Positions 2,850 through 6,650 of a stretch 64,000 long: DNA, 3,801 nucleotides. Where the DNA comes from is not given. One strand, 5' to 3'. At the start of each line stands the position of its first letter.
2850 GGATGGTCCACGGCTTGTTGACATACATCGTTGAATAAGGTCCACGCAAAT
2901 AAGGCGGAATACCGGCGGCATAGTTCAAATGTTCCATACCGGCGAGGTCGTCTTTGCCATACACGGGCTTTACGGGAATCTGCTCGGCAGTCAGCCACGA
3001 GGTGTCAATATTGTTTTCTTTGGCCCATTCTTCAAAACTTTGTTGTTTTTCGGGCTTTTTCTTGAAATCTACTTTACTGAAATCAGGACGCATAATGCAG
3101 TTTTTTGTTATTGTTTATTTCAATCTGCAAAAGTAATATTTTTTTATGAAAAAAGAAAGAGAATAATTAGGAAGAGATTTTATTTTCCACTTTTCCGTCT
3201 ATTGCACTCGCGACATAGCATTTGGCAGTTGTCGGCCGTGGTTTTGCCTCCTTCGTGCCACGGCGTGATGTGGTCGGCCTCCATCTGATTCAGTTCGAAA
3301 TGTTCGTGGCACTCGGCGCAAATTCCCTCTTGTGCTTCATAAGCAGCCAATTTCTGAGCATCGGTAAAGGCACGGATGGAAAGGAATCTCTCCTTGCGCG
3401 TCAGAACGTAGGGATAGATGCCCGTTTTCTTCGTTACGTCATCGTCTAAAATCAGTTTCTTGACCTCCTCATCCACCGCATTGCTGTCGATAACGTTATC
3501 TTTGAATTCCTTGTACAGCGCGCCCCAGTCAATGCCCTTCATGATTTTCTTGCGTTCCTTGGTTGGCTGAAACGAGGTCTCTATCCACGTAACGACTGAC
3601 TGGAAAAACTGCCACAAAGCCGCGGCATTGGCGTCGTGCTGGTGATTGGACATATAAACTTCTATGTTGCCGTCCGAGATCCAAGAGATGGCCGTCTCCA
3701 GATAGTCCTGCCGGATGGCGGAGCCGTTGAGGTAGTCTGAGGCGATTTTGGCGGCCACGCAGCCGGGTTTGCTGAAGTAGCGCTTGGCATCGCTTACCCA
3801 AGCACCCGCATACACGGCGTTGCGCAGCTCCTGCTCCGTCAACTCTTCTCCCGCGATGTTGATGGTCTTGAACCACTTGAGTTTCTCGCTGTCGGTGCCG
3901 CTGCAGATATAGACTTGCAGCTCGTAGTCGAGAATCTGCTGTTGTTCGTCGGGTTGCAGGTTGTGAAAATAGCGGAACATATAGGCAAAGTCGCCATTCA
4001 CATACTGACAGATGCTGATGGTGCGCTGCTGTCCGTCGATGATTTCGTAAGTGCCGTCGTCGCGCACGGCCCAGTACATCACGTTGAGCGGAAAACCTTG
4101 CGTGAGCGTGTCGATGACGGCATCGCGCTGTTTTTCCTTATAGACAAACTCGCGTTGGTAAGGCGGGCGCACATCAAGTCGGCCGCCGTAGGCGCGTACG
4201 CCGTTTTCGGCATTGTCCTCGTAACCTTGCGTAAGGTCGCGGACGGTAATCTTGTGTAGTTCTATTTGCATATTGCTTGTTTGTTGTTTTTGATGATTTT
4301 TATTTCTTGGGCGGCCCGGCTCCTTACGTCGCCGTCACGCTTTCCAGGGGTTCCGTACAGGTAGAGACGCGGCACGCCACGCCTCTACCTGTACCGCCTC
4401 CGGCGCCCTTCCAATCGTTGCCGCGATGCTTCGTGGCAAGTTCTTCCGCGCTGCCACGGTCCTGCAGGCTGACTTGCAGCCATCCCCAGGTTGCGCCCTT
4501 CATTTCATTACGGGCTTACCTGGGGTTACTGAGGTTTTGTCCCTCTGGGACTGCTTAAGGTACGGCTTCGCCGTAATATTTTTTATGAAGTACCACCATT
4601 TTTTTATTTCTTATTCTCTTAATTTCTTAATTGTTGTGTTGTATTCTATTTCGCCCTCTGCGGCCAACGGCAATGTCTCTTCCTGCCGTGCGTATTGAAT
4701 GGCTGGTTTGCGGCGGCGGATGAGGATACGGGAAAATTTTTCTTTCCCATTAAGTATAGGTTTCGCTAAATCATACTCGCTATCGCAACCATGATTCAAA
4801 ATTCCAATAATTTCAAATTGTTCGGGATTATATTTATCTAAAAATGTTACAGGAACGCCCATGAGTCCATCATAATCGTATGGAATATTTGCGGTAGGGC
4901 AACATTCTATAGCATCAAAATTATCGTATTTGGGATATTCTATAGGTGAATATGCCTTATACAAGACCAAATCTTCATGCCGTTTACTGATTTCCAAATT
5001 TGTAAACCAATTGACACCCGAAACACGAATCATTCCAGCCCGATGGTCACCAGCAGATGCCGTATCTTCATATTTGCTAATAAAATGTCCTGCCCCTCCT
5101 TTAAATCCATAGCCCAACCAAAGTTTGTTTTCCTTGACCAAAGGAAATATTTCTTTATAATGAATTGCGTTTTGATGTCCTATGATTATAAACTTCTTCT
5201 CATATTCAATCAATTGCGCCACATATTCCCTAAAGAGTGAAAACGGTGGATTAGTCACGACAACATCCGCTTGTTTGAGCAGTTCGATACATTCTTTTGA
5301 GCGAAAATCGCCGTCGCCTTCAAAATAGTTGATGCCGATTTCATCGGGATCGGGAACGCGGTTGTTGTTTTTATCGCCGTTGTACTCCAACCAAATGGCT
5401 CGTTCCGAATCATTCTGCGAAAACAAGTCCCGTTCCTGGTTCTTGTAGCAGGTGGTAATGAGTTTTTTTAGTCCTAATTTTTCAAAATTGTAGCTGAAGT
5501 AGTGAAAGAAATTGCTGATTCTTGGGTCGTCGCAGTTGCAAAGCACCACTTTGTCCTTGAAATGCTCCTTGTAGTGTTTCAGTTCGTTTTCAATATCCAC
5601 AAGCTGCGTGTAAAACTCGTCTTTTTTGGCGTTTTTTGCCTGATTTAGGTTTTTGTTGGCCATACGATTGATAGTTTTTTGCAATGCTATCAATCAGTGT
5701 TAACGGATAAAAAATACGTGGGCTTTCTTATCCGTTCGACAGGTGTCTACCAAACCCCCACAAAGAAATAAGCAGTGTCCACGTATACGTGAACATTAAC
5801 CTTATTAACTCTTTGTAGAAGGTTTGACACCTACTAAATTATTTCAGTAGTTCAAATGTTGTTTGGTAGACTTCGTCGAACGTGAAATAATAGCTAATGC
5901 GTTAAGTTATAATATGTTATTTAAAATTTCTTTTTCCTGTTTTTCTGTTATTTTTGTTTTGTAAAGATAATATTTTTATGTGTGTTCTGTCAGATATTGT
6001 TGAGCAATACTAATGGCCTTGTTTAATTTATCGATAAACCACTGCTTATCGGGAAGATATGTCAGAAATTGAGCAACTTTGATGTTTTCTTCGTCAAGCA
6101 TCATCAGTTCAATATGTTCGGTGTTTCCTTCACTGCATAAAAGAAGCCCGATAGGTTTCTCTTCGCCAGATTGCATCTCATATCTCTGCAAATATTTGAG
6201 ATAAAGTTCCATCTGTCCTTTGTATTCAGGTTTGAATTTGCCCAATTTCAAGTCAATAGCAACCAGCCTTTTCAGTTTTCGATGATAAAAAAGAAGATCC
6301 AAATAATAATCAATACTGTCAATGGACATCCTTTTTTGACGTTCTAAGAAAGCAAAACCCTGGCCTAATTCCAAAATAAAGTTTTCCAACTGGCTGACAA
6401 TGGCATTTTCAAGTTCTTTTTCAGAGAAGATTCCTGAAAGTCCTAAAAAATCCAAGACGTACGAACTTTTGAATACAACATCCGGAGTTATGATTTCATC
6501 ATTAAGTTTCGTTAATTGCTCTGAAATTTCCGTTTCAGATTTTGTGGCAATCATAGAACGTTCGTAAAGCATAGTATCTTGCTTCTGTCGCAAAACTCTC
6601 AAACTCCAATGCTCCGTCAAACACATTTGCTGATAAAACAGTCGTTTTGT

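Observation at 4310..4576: About 270-nt GC-rich, helix-dense non-coding element immediately 5-prime of the DUF262-HNH ORF (candidate novel structured RNA)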

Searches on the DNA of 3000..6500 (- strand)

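Call 4: search_rna_families(source=window, start=3000, end=6500, threshold=evalue, max_evalue=10, show_alignments=3)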
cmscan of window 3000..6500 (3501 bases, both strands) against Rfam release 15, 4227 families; matches with E-value up to 10: 5.
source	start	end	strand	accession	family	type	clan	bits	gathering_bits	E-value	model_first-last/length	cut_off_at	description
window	5752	5823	-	RF04154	mir-1277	Gene; miRNA;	-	24.9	81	0.17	1-78/78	no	mir-1277 microRNA precursor family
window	3126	3215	-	RF01212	sn2524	Gene; snRNA; snoRNA; CD-box;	-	20.5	44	7.8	1-109/109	no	Small nucleolar RNA sn2524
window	6061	6164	+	RF00082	SraG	Gene; sRNA;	-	19.2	50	4.5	1-177/177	no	SraG RNA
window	4181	4238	+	RF02564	naRNA4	Gene; sRNA;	-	17.9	59.5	6.1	1-77/77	no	Nucleoid-associated noncoding RNA 4 (CssrE)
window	6059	6107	-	RF00295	snoTBR7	Gene; snRNA; snoRNA; CD-box;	-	15.7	45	9.1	1-75/75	no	Small nucleolar RNA TBR7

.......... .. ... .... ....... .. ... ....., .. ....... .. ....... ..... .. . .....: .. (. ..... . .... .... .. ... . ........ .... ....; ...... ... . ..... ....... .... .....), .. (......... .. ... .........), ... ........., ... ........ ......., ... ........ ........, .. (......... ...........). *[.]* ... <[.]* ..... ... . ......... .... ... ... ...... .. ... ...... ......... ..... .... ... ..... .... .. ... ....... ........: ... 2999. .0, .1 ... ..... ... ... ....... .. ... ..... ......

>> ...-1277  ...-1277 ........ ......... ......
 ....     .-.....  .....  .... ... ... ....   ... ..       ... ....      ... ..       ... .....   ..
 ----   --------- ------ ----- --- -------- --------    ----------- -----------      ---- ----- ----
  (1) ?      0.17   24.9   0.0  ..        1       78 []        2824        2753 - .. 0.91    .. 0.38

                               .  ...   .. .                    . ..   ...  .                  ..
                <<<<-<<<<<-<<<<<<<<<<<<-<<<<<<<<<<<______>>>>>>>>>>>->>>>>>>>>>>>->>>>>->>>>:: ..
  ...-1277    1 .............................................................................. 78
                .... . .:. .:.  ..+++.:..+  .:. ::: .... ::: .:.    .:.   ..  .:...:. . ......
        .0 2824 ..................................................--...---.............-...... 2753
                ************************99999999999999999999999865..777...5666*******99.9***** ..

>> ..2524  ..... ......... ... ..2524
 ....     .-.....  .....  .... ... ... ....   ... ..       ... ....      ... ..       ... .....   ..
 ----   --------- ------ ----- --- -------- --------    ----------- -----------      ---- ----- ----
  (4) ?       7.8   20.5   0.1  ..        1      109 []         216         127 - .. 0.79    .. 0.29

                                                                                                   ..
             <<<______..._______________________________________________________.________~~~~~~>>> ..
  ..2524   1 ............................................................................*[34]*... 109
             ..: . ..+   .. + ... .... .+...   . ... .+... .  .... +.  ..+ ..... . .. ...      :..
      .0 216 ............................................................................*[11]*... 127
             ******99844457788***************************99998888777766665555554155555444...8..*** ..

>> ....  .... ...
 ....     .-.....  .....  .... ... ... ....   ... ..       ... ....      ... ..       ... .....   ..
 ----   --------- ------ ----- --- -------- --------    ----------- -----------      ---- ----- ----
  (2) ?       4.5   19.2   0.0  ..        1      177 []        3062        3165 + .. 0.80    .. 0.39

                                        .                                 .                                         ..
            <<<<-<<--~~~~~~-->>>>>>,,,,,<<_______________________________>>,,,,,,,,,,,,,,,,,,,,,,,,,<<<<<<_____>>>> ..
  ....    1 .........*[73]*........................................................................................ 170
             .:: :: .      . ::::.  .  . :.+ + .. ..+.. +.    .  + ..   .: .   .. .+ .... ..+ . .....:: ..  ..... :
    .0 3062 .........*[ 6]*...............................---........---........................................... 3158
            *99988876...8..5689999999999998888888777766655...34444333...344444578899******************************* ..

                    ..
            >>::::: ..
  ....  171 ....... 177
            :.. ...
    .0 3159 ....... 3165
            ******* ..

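Call 21: search_rna_families(sources=[L046, L022, L021, L039, L012, L027, L067], threshold=evalue, max_evalue=1, show_alignments=2)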
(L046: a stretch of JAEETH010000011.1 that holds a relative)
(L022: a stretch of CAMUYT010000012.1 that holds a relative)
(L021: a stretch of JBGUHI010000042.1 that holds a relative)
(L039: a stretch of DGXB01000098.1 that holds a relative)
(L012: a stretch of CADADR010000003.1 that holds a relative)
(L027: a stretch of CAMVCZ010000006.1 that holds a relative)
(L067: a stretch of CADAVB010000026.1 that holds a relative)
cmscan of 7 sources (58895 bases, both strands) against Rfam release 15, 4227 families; matches with E-value up to 1: 2.
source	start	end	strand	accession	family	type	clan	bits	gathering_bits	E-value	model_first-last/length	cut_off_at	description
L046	3937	3983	-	RF01687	Acido-Lenti-1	Gene; sRNA;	-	23.6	37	0.37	1-46/46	no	Acido-Lenti-1 RNA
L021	1650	1675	-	RF01687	Acido-Lenti-1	Gene; sRNA;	-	22.2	37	0.85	1-46/46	no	Acido-Lenti-1 RNA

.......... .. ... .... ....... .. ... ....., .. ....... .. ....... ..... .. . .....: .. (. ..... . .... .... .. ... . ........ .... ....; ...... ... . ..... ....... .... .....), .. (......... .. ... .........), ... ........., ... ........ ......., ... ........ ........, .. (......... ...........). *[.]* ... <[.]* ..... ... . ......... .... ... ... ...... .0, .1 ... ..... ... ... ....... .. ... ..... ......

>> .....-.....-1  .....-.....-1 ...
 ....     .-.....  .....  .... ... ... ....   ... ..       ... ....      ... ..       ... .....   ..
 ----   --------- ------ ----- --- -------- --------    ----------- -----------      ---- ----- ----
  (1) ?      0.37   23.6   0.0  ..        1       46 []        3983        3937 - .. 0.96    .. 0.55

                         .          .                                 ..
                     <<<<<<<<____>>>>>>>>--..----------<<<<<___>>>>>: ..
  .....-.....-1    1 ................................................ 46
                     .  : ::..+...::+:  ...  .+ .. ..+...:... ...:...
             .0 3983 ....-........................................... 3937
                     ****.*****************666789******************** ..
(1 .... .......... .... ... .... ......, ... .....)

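Call 66: search_with_rna_model(model_id=R2, sources=[L001, L002, L003, L004, L005, L006, L007, L008, L009, L010, L011, L012, L013, L014, L015, L016, L017, L018, L019, L020, L021, L022, L023, L024, L025, L026, L027, L028, L029, L030, L031, L032, L033, L034, L035, L036, L037, L038, L039, L040, L041, L042, L043, L044, L045, L046, L047, L048, L049, L050, L051, L052, L053, L054, L055, L056, L057, L058, L059, L060, L061, L062, L063, L064, L065, L066, L067, L068, L069, L070, L071, L072, L073, L074, L075, L076, L077, L078, L079, L080, L081, L082, L083, L084], max_evalue=0.1)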
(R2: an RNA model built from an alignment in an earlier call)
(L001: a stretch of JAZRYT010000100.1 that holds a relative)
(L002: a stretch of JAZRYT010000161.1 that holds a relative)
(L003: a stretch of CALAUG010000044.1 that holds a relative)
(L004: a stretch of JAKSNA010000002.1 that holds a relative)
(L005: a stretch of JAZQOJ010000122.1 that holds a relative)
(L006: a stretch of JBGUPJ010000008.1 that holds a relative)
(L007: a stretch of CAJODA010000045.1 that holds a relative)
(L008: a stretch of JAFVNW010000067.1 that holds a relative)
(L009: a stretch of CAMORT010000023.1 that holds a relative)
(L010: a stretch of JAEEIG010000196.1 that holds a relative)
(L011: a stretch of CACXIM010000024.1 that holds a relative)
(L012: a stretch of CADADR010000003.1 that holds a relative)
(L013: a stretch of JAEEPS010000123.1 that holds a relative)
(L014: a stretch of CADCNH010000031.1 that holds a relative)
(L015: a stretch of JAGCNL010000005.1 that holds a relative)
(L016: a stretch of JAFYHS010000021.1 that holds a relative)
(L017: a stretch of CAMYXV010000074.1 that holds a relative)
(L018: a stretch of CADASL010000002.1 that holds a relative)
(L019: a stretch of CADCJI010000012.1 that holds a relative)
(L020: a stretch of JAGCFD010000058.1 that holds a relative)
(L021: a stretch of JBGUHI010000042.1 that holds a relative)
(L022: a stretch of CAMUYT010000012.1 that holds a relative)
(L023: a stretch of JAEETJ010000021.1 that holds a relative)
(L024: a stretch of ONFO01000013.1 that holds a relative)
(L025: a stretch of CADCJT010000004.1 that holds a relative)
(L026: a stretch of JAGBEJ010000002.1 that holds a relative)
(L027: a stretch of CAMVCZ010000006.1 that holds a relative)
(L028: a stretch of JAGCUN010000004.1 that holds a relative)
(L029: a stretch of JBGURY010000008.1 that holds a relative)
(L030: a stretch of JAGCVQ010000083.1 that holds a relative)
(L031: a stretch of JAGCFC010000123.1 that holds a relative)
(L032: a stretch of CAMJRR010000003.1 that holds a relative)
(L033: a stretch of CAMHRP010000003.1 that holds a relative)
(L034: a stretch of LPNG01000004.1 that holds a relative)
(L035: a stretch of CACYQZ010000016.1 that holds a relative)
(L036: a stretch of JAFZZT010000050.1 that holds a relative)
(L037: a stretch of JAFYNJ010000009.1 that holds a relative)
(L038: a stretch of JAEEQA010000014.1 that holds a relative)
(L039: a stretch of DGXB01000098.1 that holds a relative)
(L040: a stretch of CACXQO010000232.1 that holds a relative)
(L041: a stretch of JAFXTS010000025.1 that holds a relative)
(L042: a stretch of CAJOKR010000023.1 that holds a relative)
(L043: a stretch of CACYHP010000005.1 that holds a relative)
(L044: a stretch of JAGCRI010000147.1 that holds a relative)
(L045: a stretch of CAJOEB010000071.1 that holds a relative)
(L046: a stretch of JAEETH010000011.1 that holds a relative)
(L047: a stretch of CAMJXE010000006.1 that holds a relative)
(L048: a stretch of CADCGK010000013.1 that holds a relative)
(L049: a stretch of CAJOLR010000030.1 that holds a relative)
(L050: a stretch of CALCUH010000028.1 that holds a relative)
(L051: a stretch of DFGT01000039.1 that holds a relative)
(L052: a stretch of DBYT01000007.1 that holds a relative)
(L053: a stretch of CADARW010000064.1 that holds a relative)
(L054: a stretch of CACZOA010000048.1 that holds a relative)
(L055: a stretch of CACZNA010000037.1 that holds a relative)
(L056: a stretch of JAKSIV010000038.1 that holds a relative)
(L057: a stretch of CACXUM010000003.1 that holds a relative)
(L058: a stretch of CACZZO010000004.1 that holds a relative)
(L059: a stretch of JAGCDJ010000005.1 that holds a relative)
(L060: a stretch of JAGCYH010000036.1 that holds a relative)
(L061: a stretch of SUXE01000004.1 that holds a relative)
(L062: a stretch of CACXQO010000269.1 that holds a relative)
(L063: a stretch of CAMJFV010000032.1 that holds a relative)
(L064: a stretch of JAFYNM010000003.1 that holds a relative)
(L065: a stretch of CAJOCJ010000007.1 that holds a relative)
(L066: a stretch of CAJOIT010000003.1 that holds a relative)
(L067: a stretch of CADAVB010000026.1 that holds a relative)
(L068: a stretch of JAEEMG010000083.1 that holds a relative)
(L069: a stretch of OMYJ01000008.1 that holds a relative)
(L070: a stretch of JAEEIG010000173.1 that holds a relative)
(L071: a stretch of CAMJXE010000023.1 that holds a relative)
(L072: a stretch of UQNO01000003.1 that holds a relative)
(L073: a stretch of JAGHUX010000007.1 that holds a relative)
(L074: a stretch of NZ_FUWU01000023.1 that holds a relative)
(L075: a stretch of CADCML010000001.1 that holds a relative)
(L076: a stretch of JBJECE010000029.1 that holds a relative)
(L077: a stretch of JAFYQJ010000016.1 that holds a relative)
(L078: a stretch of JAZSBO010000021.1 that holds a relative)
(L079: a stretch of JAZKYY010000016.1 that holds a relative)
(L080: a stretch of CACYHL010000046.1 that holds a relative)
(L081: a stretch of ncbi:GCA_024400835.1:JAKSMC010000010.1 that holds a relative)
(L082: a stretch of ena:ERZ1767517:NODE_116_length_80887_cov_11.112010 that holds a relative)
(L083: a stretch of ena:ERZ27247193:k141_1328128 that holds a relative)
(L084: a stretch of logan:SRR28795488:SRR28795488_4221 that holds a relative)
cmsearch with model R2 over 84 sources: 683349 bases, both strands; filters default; matches with E-value up to 0.1: 12.
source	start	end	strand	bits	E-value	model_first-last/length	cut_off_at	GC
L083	2407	2477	+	67.2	4.1e-16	1-79/79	no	0.55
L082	2408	2477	+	66.7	5.7e-16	1-79/79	no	0.56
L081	2366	2445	+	49.6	3.3e-11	1-79/79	no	0.59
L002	812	891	+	49.4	3.9e-11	1-79/79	no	0.54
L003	3895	3974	+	48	9.2e-11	1-79/79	no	0.59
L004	3895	3974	+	47.5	1.3e-10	1-79/79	no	0.6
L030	1273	1345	+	35.9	2.2e-07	1-79/79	no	0.53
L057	3913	3978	+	33.9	8.1e-07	1-79/79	no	0.64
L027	3913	3978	+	33.8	8.5e-07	1-79/79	no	0.64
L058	3913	3978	+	33.2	1.2e-06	1-79/79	no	0.65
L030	1448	1520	-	26.6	8.8e-05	1-79/79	no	0.51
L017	1037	1094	+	17.8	0.025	1-79/79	no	0.66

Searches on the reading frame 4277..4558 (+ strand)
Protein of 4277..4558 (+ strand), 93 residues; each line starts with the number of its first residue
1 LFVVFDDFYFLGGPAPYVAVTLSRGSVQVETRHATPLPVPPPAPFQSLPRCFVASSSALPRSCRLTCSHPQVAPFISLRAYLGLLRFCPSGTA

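Call 8: search_protein_families(library=pfam, proteins=[window:4277-4558:+], max_evalue=0.01)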
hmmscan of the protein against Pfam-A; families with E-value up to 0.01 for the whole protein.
window:4277-4558:+ (93 aa): 0 families

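Call 72: find_homologous_proteins(query=window:4277-4555:+, max_evalue=0.001)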
Query window:4277-4555:+: 2 candidates shared short words with the query, none scored E <= 0.001.

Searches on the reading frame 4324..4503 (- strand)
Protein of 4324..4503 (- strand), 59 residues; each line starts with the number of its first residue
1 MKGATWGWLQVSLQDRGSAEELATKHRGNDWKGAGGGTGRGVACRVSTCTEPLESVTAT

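Call 8: search_protein_families(library=pfam, proteins=[window:4324-4503:-], max_evalue=0.01)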
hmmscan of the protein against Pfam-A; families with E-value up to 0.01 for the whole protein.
window:4324-4503:- (59 aa): 0 families

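Call 74: find_homologous_proteins(query=window:4327-4503:-, max_evalue=0.001)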
Query window:4327-4503:- (59 aa): 1 proteins with E <= 0.001 among 1 candidates.
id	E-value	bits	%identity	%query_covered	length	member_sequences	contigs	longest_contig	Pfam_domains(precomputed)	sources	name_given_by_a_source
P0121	2.4e-32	127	100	100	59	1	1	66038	-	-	-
